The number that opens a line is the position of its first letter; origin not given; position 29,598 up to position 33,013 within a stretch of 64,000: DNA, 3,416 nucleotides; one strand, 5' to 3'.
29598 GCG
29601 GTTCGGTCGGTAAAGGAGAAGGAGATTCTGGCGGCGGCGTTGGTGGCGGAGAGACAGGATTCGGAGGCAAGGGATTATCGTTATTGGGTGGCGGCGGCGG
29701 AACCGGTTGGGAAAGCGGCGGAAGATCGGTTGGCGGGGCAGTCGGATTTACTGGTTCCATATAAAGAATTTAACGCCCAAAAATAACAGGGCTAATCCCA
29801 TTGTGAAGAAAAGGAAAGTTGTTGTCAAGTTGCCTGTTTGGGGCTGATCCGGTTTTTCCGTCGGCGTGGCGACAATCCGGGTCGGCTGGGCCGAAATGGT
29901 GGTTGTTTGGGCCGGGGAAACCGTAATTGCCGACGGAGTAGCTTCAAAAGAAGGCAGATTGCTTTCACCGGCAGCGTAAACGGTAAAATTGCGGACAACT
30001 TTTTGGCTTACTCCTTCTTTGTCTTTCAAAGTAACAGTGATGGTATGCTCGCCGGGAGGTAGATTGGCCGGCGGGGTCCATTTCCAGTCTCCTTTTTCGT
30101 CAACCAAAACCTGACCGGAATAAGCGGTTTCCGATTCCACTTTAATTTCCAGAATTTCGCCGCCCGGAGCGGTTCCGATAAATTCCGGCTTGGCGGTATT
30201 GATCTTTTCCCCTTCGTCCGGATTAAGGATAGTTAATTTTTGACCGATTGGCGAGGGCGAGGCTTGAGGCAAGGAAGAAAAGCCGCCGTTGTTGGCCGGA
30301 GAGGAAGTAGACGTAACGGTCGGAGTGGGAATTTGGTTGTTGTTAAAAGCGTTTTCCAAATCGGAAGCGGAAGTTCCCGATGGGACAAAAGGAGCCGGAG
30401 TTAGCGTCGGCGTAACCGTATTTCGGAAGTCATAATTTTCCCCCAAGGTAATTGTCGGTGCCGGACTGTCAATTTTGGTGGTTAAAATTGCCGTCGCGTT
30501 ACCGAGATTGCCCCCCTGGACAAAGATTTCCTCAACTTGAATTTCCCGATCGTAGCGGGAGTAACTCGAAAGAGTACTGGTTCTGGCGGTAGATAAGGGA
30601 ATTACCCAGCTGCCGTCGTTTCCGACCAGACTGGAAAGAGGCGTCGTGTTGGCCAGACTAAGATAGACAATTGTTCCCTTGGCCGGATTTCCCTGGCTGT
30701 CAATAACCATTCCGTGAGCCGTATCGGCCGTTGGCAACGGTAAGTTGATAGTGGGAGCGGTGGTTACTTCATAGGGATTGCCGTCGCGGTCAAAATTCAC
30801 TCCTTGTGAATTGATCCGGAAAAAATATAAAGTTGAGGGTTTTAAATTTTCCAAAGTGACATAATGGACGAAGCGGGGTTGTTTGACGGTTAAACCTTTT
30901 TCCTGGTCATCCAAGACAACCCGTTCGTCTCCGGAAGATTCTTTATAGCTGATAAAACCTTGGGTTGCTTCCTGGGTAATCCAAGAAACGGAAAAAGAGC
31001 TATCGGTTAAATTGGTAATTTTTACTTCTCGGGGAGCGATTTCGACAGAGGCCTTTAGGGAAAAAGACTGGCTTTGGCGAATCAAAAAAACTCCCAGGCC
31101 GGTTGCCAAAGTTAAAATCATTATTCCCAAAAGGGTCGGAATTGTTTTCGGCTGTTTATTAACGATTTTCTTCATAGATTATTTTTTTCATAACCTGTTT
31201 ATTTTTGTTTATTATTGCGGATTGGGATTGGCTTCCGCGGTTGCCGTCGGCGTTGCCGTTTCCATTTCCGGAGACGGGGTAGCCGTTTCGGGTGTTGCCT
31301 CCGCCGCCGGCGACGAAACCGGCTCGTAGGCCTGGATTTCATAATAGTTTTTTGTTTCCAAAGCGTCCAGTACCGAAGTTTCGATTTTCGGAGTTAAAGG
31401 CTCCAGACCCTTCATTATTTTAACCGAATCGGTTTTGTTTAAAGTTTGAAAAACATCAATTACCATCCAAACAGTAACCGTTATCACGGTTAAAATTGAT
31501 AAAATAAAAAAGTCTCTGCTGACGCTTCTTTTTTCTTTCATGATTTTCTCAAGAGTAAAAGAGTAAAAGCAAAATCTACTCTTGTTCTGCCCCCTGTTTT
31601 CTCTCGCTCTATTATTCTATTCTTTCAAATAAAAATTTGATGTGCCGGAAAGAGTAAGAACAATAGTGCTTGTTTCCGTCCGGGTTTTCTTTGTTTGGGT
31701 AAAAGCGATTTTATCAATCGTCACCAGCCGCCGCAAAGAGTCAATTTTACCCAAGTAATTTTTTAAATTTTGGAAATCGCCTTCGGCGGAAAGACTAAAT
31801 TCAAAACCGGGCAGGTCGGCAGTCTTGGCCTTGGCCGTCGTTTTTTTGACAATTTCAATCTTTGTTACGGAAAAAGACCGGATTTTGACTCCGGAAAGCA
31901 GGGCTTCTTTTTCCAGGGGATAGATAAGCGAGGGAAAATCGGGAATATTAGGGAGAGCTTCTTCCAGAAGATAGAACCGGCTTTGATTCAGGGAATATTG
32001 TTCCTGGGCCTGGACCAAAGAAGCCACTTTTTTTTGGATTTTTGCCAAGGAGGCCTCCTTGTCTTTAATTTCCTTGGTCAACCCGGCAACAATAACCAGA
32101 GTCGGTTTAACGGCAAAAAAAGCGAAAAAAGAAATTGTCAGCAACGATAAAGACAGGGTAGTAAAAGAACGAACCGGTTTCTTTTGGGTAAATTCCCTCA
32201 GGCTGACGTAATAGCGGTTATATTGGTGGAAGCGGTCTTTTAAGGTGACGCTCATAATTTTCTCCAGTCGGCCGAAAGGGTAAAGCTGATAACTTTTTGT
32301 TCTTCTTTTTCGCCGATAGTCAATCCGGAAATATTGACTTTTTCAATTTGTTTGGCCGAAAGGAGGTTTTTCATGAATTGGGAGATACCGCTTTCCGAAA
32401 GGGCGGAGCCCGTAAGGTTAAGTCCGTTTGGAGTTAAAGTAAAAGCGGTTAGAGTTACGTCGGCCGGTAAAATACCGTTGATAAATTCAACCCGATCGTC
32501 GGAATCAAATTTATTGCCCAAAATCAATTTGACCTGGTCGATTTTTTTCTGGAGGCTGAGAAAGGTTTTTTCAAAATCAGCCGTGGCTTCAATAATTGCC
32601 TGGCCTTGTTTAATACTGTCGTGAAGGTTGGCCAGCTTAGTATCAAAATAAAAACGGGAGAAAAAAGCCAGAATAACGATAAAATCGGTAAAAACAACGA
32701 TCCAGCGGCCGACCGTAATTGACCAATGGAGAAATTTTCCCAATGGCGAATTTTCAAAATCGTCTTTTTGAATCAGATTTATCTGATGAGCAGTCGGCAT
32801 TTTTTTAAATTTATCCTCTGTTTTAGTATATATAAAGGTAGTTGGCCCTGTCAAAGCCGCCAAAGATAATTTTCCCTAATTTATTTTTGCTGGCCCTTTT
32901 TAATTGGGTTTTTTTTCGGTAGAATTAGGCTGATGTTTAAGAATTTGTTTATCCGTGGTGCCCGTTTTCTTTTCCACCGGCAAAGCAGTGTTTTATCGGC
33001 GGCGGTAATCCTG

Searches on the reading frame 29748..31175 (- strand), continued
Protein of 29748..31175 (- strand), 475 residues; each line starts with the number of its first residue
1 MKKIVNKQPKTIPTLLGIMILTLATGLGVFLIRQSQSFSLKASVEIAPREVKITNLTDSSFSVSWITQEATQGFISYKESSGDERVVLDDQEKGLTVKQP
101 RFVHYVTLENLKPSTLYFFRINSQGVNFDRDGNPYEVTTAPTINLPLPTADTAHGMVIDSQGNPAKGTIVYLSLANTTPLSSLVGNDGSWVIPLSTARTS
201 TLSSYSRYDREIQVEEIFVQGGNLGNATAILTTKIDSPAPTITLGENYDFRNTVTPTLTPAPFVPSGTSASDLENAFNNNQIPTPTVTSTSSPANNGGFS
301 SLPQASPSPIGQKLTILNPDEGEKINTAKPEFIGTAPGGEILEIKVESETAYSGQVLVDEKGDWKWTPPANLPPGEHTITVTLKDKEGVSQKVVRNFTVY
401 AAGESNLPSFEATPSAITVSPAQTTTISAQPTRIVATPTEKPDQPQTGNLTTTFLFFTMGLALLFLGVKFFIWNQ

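Call 42: search_protein_families(library=pfam, alignment_id=A5, max_evalue=0.01)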
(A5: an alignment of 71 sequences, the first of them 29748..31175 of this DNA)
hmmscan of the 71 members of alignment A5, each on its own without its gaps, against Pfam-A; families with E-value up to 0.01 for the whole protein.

A. member 1, window:29748-31175:- (475 aa): 6 families
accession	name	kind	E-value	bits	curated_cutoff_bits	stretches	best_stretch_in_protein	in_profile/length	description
PF16656.11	Pur_ac_phosph_N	-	4.4e-11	43.6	30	1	52-126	7-83/93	Purple acid Phosphatase, N-terminal domain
PF19077.6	Big_13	-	4.1e-10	40.5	27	1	324-398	23-99/102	Bacterial Ig-like domain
PF00041.27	fn3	-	4.6e-08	33.6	25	1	47-124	2-69/84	Fibronectin type III domain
PF13620.12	CarboxypepD_reg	-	0.00032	21.4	32.3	0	154-206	3-57/82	Carboxypeptidase regulatory-like domain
PF17963.7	Big_9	-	0.00058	21.1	23.6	1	336-393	29-84/89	Bacterial Ig domain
PF17892.7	Cadherin_5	-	0.0056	16.9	26.5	0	342-399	41-97/98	Cadherin-like domain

B. families by the number of members that match (of 71 scanned): 22 families
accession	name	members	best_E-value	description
PF16656.11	Pur_ac_phosph_N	71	2.4e-15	Purple acid Phosphatase, N-terminal domain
PF19077.6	Big_13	70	3.7e-13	Bacterial Ig-like domain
PF00041.27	fn3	70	6.5e-10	Fibronectin type III domain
PF13620.12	CarboxypepD_reg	47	2.7e-08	Carboxypeptidase regulatory-like domain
PF17963.7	Big_9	39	9.4e-06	Bacterial Ig domain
PF17892.7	Cadherin_5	22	1.3e-05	Cadherin-like domain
PF09136.16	Glucodextran_B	15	1.5e-05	Glucodextranase, domain B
PF16640.11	Big_3_5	11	3.8e-05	Bacterial Ig-like domain (group 3)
PF17936.7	Big_6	8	2.4e-05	Bacterial Ig domain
PF02369.22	Big_1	8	0.0002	Bacterial Ig-like domain (group 1)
PF13715.12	CarbopepD_reg_2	5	4.8e-05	CarboxypepD_reg-like domain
PF24107.1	DUF7382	4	0.00016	Domain of unknown function (DUF7382)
PF18957.6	RibLong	4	0.0002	Long Rib domain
PF16655.11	PhoD_N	3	0.0003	PhoD-like phosphatase, N-terminal domain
PF21939.1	Gp10_C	2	0.0014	Baseplate structural protein Gp10, C-terminal domain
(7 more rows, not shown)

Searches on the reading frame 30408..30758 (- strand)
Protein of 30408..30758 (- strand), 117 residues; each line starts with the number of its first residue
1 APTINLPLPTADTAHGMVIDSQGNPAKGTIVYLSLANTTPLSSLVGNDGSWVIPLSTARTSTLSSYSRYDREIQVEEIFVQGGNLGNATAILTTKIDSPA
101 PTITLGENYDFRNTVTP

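Call 59: predict_structure(alignment_id=A7)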
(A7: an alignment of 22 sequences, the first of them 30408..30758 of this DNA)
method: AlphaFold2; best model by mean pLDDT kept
length: 117 residues; sequences in the alignment: 22
mean_pLDDT: 92.7   pTM: 0.84
mean pLDDT of the five models: 92.7, 92.7, 91.5, 91.4, 91.3
residues with pLDDT >= 90: 99; 70-90: 13; 50-70: 2; < 50: 3
segments of 3 or more residues with pLDDT < 50: 115-117
pLDDT, mean of each block of 10 residues (from residue 1): 82 97 97 95 98 95 91 95 96 95 97 66
secondary structure, 60 per line:
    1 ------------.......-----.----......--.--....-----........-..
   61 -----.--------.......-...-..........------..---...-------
elements in order: E13-19 E30-35 E41-44 E50-54 E75-81 E87-93 E108-110

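Call 61: fold_search(model_id=the predicted structure, library=pdb)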
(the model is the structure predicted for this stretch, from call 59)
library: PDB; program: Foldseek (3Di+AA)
matches with E <= 10: 947; with E <= 0.001: 2
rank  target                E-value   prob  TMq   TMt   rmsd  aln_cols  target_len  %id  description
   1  9h68_D                7.9e-04  1.00  0.51  0.17   7.5       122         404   11  Crystal Structure of the spore gernation lytic transglycosylase SleC from Clostridioides difficile in its zymogenic fo (released 2025-02-12)
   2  4ilv_A                7.9e-04  1.00  0.46  0.36   7.9       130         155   15  Structure of the dioxygenase domain of SACTE_2871, a novel dioxygenase carbohydrate-binding protein fusion from the ce (released 2013-05-15)
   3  4ilv_B                1.1e-03  1.00  0.46  0.36   7.9       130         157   14  Structure of the dioxygenase domain of SACTE_2871, a novel dioxygenase carbohydrate-binding protein fusion from the ce (released 2013-05-15)
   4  4ilt_C                1.6e-03  1.00  0.46  0.36   7.7       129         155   15  Structure of the dioxygenase domain of SACTE_2871, a novel dioxygenase carbohydrate-binding protein fusion from the ce (released 2013-05-15)
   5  9h68_C                1.6e-03  1.00  0.47  0.16   7.9       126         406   10  Crystal Structure of the spore gernation lytic transglycosylase SleC from Clostridioides difficile in its zymogenic fo (released 2025-02-12)
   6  5ek8                  1.6e-03  0.99  0.40  0.09  10.1       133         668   12  Crystal structure of a 9R-lipoxygenase from Cyanothece PCC8801 at 2.7 Angstroms (released 2015-12-23)
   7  3qva_D                2.1e-03  1.00  0.48  0.53   5.9       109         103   15  Structure of Klebsiella pneumoniae 5-hydroxyisourate hydrolase (released 2011-08-24)
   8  4v4c_B                2.2e-03  1.00  0.49  0.22   5.3       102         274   11  Crystal Structure of Pyrogallol-Phloroglucinol Transhydroxylase from Pelobacter acidigallici (released 2014-07-09)
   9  3pcd_M                2.3e-03  1.00  0.50  0.27   6.8       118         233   14  PROTOCATECHUATE 3,4-DIOXYGENASE Y447H MUTANT (released 1998-05-27)
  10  8qox_B                2.8e-03  1.00  0.61  0.17   3.1       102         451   19  Two-component assembly of SlaA and SlaB S-layer proteins of Sulfolobus acidocaldarius (released 2024-02-21)
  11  2buv_B                3.1e-03  1.00  0.47  0.24   7.6       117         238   17  Crystal Structure Of Protocatechuate 3,4-Dioxygenase from Acinetobacter Sp. ADP1 Mutant R457S in Complex with Protocat (released 2006-09-04)
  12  9h68_A                3.8e-03  1.00  0.50  0.17   7.6       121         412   12  Crystal Structure of the spore gernation lytic transglycosylase SleC from Clostridioides difficile in its zymogenic fo (released 2025-02-12)
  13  1eo2_B                4.0e-03  1.00  0.47  0.24   6.8       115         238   19  CRYSTAL STRUCTURE OF ACINETOBACTER SP. ADP1 PROTOCATECHUATE 3,4-DIOXYGENASE (released 2000-08-09)
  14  9h68_B                4.0e-03  1.00  0.48  0.16   7.6       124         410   11  Crystal Structure of the spore gernation lytic transglycosylase SleC from Clostridioides difficile in its zymogenic fo (released 2025-02-12)
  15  3gs0_B                4.2e-03  1.00  0.44  0.45   6.4       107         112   15  Human transthyretin (TTR) complexed with (S)-3-(9H-fluoren-9-ylideneaminooxy)-2-methylpropanoic acid (inhibitor 16) (released 2009-07-28)
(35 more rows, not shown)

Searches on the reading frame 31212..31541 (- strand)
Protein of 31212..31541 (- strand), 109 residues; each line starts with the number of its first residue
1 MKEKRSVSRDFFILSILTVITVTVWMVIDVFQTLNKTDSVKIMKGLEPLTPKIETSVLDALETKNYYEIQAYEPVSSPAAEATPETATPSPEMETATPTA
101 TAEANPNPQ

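Call 8: search_protein_families(library=pfam, proteins=[window:31212-31541:-], max_evalue=0.01)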
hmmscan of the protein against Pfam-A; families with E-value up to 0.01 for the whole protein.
window:31212-31541:- (109 aa): 1 family
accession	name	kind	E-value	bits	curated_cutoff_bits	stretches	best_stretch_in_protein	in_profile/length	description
PF19393.4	DUF5968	-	0.006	17.2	25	1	11-49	3-41/150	Family of unknown function (DUF5968)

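Call 27: search_protein_families(library=ncbifam, proteins=[window:31212-31541:-], max_evalue=0.01)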
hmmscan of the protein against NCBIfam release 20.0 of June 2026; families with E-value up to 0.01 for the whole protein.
window:31212-31541:- (109 aa): 0 families

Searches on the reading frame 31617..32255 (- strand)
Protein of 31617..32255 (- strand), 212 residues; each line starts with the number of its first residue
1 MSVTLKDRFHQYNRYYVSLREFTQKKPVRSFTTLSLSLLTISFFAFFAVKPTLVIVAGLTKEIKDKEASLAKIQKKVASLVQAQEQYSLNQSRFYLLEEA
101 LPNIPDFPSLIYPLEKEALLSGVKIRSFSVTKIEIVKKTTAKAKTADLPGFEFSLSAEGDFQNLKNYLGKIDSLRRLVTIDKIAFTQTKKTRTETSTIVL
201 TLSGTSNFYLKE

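Call 7: search_protein_families(library=pfam, proteins=[window:31617-32255:-], max_evalue=0.01)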
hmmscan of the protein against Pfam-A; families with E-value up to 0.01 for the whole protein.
window:31617-32255:- (212 aa): 1 family
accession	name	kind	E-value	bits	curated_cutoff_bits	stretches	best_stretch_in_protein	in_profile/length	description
PF04350.18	PilO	-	3.9e-13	50.2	22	1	60-197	5-131/145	Pilus assembly protein, PilO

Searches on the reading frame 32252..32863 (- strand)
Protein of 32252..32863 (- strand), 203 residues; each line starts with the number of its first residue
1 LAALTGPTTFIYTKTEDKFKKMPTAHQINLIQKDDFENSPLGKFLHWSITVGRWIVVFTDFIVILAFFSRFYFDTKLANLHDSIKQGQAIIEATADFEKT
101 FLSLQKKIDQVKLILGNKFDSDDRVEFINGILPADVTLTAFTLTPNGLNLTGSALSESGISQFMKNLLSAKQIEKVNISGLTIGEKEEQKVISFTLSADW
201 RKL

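Call 7: search_protein_families(library=pfam, proteins=[window:32252-32863:-], max_evalue=0.01)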
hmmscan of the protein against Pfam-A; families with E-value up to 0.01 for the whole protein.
window:32252-32863:- (203 aa): 1 family
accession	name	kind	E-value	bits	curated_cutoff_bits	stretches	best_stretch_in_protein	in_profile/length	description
PF05137.18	PilN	-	2.3e-12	47.2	22.8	1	128-199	6-77/78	Fimbrial assembly protein (PilN)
